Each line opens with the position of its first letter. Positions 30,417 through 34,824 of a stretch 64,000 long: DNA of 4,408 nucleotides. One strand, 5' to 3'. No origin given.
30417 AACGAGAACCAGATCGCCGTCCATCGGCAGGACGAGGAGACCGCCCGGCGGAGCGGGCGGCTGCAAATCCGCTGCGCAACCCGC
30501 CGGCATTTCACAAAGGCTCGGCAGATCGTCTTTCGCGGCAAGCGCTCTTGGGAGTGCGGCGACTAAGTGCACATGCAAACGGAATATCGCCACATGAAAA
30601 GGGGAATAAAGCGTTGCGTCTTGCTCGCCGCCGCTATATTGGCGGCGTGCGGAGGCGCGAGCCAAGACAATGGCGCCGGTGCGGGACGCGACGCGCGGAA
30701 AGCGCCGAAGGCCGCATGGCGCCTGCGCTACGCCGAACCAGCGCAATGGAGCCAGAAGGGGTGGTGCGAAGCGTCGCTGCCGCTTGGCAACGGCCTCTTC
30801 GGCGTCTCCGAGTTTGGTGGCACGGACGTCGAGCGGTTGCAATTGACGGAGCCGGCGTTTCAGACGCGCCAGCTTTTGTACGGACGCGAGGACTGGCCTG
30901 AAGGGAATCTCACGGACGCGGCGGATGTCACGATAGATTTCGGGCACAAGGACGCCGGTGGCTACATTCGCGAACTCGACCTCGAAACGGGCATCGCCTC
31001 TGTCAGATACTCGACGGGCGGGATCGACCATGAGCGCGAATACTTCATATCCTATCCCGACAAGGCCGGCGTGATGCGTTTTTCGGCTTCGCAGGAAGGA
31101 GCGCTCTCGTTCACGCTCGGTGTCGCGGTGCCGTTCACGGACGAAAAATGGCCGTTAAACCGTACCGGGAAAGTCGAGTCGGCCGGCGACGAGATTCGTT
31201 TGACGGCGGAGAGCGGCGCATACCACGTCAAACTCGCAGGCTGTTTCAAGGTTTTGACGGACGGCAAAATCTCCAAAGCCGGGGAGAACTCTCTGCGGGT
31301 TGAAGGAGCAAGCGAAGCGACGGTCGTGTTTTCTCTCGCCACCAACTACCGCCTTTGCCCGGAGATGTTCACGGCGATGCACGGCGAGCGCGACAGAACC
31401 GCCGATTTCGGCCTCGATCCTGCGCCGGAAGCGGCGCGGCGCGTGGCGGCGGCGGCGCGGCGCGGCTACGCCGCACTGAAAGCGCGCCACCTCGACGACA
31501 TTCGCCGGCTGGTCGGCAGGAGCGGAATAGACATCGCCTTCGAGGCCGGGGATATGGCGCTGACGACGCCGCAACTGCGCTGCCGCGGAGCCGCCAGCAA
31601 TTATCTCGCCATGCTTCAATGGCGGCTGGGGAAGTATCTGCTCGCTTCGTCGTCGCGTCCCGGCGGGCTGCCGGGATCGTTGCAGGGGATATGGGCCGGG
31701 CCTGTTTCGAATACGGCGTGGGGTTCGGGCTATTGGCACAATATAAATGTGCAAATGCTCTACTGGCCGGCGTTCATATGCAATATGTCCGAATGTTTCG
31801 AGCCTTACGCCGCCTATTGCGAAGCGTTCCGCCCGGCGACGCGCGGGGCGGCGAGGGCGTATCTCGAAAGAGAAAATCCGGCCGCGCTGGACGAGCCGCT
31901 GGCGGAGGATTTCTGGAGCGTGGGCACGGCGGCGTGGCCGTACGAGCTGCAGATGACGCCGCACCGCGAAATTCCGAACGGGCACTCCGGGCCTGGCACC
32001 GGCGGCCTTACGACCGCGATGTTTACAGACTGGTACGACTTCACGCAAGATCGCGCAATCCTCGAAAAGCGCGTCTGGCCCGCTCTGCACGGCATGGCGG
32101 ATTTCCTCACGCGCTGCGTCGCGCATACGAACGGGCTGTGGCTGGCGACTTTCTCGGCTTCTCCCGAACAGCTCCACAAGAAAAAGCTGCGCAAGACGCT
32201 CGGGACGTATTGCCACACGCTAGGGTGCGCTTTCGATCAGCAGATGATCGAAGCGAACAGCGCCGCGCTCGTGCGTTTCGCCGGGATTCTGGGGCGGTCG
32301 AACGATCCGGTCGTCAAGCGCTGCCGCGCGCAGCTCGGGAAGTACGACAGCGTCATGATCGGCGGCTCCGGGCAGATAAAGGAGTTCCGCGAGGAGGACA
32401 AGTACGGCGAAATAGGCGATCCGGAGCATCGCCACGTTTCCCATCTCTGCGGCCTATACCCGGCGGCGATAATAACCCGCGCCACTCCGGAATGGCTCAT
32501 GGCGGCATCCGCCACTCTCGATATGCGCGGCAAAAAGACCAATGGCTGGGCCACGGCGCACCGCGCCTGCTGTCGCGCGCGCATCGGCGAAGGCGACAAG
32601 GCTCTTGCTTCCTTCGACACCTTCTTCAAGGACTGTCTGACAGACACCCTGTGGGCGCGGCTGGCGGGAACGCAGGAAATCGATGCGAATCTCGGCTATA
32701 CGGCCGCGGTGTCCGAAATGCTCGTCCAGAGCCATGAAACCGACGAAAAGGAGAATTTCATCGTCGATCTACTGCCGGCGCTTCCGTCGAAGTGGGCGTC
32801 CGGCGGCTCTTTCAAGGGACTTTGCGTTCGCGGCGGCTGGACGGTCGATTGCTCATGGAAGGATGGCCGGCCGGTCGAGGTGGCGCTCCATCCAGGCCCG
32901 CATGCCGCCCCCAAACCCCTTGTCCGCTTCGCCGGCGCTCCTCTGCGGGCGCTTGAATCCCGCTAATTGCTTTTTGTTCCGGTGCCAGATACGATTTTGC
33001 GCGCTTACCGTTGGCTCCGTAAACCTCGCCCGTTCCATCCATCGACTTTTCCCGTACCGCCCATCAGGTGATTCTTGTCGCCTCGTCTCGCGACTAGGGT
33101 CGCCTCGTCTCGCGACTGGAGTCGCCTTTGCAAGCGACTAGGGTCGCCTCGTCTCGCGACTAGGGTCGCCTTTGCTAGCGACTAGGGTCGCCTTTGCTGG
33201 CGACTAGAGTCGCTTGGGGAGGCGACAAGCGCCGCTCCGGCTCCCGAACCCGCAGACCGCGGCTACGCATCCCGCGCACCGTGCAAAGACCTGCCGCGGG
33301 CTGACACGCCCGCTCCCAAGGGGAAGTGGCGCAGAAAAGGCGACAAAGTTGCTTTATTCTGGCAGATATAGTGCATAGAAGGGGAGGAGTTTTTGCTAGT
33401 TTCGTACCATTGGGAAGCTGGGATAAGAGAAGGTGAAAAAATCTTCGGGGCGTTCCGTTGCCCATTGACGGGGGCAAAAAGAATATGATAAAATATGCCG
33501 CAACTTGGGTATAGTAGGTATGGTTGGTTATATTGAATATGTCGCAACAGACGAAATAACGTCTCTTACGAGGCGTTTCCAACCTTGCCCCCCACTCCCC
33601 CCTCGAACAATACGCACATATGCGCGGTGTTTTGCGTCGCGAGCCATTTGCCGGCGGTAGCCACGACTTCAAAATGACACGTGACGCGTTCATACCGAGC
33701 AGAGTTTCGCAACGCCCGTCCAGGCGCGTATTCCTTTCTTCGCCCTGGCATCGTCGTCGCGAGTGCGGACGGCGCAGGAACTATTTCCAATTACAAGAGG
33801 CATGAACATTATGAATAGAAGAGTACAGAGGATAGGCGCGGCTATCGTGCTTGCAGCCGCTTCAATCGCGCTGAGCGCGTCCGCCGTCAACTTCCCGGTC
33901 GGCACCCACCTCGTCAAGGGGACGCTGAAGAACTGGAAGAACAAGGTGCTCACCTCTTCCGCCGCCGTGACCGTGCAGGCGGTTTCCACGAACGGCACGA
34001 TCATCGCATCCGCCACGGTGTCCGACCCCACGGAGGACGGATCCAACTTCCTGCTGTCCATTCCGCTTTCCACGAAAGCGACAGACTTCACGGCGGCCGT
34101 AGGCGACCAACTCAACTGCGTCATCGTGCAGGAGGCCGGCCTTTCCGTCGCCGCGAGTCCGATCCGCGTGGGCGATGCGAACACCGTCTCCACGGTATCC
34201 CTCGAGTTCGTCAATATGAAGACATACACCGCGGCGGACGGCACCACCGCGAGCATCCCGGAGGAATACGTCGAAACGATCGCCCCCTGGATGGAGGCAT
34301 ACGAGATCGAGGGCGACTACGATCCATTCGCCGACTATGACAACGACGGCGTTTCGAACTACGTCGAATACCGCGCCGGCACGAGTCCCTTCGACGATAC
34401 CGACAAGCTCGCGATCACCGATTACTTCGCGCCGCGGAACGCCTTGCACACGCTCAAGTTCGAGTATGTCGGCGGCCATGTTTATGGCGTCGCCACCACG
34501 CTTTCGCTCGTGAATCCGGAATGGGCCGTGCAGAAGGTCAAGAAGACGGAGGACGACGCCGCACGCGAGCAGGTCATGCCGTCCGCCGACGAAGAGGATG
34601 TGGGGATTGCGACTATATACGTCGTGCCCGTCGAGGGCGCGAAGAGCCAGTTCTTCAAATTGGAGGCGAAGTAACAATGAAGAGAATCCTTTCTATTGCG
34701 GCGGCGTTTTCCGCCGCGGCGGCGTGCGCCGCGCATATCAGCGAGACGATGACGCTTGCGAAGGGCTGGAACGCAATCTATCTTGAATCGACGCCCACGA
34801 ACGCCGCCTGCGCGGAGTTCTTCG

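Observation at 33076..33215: Array 2 of the same 22-bp palindrome-core tandem repeat, 11 kb away, in the same orientation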

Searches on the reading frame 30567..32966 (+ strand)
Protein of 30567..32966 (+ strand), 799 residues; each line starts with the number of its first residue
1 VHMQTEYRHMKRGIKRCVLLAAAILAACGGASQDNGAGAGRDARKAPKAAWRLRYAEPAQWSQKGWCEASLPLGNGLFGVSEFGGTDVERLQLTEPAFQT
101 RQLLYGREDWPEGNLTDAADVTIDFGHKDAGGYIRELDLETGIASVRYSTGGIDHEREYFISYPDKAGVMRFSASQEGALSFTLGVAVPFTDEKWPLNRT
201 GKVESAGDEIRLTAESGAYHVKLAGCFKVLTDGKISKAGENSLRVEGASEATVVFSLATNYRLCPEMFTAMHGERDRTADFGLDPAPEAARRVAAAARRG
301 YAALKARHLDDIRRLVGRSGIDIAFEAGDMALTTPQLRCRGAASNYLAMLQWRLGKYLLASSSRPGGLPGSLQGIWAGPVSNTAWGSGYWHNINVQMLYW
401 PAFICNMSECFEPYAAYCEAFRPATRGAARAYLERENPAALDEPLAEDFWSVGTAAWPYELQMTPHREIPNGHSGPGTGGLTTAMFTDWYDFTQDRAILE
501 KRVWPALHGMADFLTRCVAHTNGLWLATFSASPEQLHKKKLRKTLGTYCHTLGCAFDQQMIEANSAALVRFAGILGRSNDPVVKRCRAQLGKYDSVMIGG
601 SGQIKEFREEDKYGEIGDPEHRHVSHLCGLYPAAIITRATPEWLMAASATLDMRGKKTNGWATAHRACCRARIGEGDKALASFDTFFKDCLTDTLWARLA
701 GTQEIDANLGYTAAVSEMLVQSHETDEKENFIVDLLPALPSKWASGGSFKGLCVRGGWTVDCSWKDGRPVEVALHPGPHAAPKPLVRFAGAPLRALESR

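Call 11: search_protein_families(library=pfam, proteins=[window:30567-32966:+], max_evalue=0.001)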
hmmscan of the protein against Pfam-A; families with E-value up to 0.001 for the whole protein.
window:30567-32966:+ (799 aa): 3 families
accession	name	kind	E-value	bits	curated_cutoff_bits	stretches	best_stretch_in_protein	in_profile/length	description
PF22124.2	Glyco_hydro_95_cat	-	8.7e-87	292.1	27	1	300-719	1-408/408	Glycosyl hydrolase family 95 catalytic domain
PF14498.12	Glyco_hyd_65N_2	-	9.6e-34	117.8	27.7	2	116-262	89-232/234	Glycosyl hydrolase family 65, N-terminal domain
PF21307.2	Glyco_hydro_95_C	-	5.5e-11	43.2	27.6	1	732-775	6-48/94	Glycoside hydrolase family 95, C-terminal domain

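Call 25: find_encoding_contigs(protein=window:30567-32966:+, flank=10000, max_places=10)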
Protein window:30567-32966:+ (799 aa): 1 contig read that carries it; 1 place shown.
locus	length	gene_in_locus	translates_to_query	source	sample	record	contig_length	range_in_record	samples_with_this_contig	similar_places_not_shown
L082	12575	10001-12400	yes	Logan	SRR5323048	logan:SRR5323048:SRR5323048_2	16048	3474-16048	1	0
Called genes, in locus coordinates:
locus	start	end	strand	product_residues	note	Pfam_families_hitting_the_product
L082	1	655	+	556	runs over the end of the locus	PF02690:Na_Pi_cotrans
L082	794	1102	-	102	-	PF00216:Bac_DNA_binding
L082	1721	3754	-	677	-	PF00580:UvrD-helicase, PF13245:AAA_19, PF13087:AAA_12 (faint), PF13361:UvrD_C, PF13538:UvrD_C_2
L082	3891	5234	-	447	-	PF01704:UDPGP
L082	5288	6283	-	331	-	PF00106:adh_short (weak), PF01073:3Beta_HSD (weak), PF01370:Epimerase, PF16363:GDP_Man_Dehyd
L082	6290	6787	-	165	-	PF00731:AIRC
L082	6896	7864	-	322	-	PF11380:Stealth_CR2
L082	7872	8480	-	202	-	PF02581:TMP-TENI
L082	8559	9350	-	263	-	PF01946:Thi4, PF00890:FAD_binding_2 (weak), PF01266:DAO, PF01494:FAD_binding_3 (weak), PF03486:HI0933_like (weak), PF07992:Pyr_redox_2 (weak), PF12831:FAD_oxidored, PF13450:NAD_binding_8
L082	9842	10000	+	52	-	-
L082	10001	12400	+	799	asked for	PF14498:Glyco_hyd_65N_2, PF22124:Glyco_hydro_95_cat, PF21307:Glyco_hydro_95_C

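Call 26: find_encoding_contigs(protein=window:30594-32966:+, flank=10000, max_places=10)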
Protein window:30594-32966:+ (790 aa): 4 contigs read that carry it; 3 places shown.
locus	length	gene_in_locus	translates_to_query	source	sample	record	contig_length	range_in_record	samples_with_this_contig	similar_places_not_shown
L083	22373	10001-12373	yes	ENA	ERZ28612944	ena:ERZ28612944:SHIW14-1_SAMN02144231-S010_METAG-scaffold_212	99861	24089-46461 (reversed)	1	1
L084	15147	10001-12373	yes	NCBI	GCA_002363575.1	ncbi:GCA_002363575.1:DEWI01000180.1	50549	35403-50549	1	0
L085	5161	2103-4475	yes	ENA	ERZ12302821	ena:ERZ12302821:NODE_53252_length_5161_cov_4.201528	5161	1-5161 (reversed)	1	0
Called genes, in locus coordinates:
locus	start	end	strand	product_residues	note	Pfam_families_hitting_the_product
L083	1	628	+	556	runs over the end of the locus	PF02690:Na_Pi_cotrans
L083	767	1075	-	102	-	PF00216:Bac_DNA_binding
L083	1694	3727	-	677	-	PF00580:UvrD-helicase, PF13245:AAA_19, PF13087:AAA_12 (faint), PF13361:UvrD_C, PF13538:UvrD_C_2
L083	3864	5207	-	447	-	PF01704:UDPGP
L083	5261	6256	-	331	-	PF00106:adh_short (weak), PF01073:3Beta_HSD (weak), PF01370:Epimerase, PF16363:GDP_Man_Dehyd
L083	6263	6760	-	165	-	PF00731:AIRC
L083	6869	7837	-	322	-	PF11380:Stealth_CR2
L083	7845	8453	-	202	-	PF02581:TMP-TENI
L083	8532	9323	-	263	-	PF01946:Thi4, PF00890:FAD_binding_2 (weak), PF01266:DAO, PF01494:FAD_binding_3 (weak), PF03486:HI0933_like (weak), PF07992:Pyr_redox_2 (weak), PF12831:FAD_oxidored, PF13450:NAD_binding_8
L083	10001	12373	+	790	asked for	PF14498:Glyco_hyd_65N_2, PF22124:Glyco_hydro_95_cat, PF21307:Glyco_hydro_95_C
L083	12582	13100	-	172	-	-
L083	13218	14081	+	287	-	-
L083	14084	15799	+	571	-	-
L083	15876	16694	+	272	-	-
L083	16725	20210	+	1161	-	-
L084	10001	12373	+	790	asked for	PF14498:Glyco_hyd_65N_2, PF22124:Glyco_hydro_95_cat, PF21307:Glyco_hydro_95_C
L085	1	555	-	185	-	?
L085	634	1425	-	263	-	PF01946:Thi4, PF00890:FAD_binding_2 (weak), PF01266:DAO, PF01494:FAD_binding_3 (weak), PF03486:HI0933_like (weak), PF07992:Pyr_redox_2 (weak), PF12831:FAD_oxidored, PF13450:NAD_binding_8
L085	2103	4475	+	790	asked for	PF14498:Glyco_hyd_65N_2, PF22124:Glyco_hydro_95_cat, PF21307:Glyco_hydro_95_C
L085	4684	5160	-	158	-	?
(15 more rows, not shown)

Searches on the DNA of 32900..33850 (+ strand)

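Call 45: search_dna_similar(query=window:33060-33240:+, collection=plasmids, mode=distant, max_evalue=0.01, max_rows=10)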
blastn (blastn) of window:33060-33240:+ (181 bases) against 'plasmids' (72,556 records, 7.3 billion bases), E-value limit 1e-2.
No match.

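Call 46: search_dna_similar(query=window:33060-33240:+, collection=phages, mode=distant, max_evalue=0.01, max_rows=10)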
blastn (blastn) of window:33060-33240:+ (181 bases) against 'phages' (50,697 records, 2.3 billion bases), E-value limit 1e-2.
No match.
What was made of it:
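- Closest known: Plasmid centromere-like repeat arrays. Different: There are several loci per genome. blastn found no similarity in the plasmid or phage collections (calls 45, 46).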

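Call 59: search_rna_families(source=window, start=32900, end=33850, threshold=evalue, max_evalue=5)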
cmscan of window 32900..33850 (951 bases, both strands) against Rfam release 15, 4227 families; matches with E-value up to 5: 2.
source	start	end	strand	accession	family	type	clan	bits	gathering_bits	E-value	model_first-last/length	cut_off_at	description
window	33748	33809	-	RF01841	veev_FSE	Cis-reg; frameshift_element;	-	16.4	55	3.3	1-71/71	no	venezuelan equine encephalitis virus ribosomal frameshift element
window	33293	33339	-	RF03163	c4-a1b1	Gene; antisense;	CL00128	16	46.7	0.33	1-53/53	no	a1, b1 targets of C4 antisense RNA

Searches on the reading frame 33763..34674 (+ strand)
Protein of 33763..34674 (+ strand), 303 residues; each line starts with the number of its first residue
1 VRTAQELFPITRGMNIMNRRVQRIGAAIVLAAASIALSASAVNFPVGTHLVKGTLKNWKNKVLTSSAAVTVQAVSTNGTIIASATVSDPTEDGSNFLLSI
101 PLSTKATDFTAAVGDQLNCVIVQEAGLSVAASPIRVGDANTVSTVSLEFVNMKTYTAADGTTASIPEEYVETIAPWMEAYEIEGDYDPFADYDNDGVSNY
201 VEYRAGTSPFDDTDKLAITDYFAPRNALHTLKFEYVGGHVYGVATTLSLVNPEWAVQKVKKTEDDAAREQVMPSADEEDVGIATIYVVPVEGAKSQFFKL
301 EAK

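Call 11: search_protein_families(library=pfam, proteins=[window:33763-34674:+], max_evalue=0.001)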
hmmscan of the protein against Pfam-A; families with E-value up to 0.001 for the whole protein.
window:33763-34674:+ (303 aa): 0 families

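Call 28: find_homologous_proteins(query=window:33811-34674:+)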
Query window:33811-34674:+ (287 aa): 760 proteins with E <= 0.001 among 4594 candidates; the best 120 are listed.
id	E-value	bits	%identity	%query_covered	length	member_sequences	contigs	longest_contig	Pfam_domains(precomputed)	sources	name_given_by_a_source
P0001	8.0e-180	614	99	100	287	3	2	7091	-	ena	-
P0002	4.5e-140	484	82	91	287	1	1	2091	-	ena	-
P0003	5.2e-138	477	76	99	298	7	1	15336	-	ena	-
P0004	1.8e-137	475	80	95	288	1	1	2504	-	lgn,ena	-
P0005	1.3e-136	472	79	91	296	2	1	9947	-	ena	-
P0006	2.4e-136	471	75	99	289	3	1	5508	-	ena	-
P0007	3.3e-136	471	78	91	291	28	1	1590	-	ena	-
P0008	5.1e-136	470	76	100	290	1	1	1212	-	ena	-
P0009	8.6e-136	470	79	92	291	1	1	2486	-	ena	-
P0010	8.6e-136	470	76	100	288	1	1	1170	-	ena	-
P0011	1.1e-135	469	75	100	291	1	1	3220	PF18884.6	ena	-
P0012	1.6e-135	469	75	100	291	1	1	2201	PF18884.6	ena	-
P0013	2.1e-135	468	77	95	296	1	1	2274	-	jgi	-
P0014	2.4e-135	468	75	100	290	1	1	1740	PF18884.6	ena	-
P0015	2.9e-135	468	75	100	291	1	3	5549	-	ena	-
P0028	1.0e-134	466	74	100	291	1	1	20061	PF18884.6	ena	-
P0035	1.7e-134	465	79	92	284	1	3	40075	-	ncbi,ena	-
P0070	5.3e-134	464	79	92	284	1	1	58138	-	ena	-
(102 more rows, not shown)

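Call 29: find_encoding_contigs(protein=P0070, flank=10000, max_places=4)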
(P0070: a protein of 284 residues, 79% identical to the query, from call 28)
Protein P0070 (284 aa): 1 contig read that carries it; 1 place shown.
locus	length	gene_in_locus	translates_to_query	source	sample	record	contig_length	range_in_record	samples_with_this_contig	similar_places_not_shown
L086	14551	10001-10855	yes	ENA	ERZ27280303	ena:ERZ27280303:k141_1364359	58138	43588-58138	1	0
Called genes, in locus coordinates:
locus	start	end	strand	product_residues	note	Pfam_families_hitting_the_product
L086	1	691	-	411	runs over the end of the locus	PF03825:Nuc_H_symport, PF07690:MFS_1, PF12832:MFS_1_like, PF00083:Sugar_tr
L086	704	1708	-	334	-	PF06258:Mito_fiss_Elm1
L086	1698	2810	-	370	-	PF01368:DHH, PF02272:DHHA1 (weak)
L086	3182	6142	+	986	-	-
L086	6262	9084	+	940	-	-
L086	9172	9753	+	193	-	PF12464:Mac, PF00132:Hexapep, PF14602:Hexapep_2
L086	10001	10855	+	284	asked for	-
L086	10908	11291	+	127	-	PF05635:23S_rRNA_IVP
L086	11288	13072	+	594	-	-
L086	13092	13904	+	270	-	-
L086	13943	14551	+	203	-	?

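Call 30: find_encoding_contigs(protein=P0035, flank=10000, max_places=4)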
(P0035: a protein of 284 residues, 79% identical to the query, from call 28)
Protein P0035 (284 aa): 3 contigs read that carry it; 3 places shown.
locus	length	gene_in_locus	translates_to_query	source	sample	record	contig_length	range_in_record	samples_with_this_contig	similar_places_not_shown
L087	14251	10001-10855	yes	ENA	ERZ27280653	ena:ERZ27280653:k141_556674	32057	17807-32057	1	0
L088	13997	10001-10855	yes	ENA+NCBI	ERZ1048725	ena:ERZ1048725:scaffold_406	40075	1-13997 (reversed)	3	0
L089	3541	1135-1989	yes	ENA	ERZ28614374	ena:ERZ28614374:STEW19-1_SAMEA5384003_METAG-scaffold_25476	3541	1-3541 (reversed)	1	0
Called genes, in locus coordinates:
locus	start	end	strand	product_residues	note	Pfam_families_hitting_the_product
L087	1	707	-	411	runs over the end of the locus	PF03825:Nuc_H_symport, PF07690:MFS_1, PF12832:MFS_1_like, PF00083:Sugar_tr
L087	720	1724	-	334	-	PF06258:Mito_fiss_Elm1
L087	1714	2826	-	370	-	PF01368:DHH, PF02272:DHHA1 (weak)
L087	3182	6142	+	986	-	-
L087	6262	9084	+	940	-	-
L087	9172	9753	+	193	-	PF12464:Mac, PF00132:Hexapep, PF14602:Hexapep_2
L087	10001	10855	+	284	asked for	-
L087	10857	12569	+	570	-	-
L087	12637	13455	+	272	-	-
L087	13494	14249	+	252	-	?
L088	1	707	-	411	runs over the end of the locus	PF03825:Nuc_H_symport, PF07690:MFS_1, PF12832:MFS_1_like, PF00083:Sugar_tr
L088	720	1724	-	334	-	PF06258:Mito_fiss_Elm1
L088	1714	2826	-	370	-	PF01368:DHH, PF02272:DHHA1 (weak)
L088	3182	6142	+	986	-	-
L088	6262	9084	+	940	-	-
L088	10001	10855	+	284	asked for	-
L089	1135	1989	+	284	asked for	-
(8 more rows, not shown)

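Call 31: find_encoding_contigs(protein=P0028, flank=10000, max_places=4)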
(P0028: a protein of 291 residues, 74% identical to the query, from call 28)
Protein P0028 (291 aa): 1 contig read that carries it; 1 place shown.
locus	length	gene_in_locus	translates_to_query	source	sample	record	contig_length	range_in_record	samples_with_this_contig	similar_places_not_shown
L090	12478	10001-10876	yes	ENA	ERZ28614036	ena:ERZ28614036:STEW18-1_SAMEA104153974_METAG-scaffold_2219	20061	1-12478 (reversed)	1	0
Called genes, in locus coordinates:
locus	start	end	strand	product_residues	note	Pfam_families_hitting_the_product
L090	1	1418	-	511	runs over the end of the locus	PF05426:Alginate_lyase (faint)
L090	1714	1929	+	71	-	-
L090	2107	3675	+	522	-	-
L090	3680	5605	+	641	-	-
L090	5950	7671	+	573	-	PF12831:FAD_oxidored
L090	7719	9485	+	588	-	PF17389:Bac_rhamnosid6H, PF17390:Bac_rhamnosid_C (weak)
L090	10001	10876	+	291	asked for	PF18884:TSP3_bac (faint)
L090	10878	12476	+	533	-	?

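Call 52: find_encoding_contigs(protein=P0001, flank=10000, max_places=6)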
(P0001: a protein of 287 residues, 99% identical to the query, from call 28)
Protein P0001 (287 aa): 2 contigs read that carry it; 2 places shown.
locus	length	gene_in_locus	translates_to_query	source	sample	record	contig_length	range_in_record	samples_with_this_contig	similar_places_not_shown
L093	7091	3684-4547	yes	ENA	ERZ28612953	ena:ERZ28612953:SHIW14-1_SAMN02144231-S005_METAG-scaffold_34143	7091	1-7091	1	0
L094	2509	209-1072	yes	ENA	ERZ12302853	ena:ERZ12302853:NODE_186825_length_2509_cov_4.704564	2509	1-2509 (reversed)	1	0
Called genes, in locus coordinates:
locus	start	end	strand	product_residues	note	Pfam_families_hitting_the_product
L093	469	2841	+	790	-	PF14498:Glyco_hyd_65N_2, PF22124:Glyco_hydro_95_cat, PF21307:Glyco_hydro_95_C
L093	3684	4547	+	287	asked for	-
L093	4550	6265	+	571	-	-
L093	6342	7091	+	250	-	?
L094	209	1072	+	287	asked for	-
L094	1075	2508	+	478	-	?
